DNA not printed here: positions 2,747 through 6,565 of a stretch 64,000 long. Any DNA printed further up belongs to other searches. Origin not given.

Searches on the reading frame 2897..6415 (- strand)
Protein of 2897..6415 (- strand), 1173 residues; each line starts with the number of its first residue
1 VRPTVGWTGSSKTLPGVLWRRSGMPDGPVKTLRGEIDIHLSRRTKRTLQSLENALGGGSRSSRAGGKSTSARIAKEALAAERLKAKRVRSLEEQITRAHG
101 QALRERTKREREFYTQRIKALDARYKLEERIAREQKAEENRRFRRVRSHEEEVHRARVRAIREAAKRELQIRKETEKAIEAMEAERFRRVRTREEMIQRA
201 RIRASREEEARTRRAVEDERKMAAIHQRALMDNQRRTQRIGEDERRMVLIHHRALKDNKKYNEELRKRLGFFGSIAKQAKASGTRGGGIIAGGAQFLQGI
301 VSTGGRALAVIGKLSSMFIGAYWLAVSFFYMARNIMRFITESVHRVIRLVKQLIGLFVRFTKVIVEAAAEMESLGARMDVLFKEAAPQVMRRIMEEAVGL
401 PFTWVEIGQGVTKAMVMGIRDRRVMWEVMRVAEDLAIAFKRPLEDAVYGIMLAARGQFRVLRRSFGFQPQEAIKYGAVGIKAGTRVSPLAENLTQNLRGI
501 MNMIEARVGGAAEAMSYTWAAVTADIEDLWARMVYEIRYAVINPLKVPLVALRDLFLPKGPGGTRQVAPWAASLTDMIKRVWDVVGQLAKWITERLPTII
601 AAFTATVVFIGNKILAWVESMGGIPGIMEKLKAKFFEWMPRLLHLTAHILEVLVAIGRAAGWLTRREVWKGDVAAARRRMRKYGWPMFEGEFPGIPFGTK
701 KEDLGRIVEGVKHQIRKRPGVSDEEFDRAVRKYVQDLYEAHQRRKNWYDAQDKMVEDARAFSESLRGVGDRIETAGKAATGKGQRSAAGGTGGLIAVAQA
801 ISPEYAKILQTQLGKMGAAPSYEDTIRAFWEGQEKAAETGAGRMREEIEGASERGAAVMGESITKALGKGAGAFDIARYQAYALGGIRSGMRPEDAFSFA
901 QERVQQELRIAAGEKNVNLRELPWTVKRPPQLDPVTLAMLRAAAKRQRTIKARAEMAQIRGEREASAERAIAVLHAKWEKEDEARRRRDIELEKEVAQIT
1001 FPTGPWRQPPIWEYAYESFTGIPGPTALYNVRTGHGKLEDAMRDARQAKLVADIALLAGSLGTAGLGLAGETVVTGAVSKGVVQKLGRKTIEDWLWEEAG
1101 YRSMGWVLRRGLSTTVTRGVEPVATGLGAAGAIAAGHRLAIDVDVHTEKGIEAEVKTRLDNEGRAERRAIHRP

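Call 14: search_protein_families(library=pfam, proteins=[window:2897-6415:-], max_evalue=0.01)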
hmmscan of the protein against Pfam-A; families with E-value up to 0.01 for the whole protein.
window:2897-6415:- (1173 aa): 0 families

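Call 15: search_protein_families(library=phrogs, proteins=[window:2897-6415:-], max_evalue=0.001)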
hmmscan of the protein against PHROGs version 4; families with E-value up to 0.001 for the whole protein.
window:2897-6415:- (1173 aa): 1 family
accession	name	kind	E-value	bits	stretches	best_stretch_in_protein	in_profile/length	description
phrog_305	-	tail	0.0003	20.5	1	288-623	456-655/1001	tail length tape measure protein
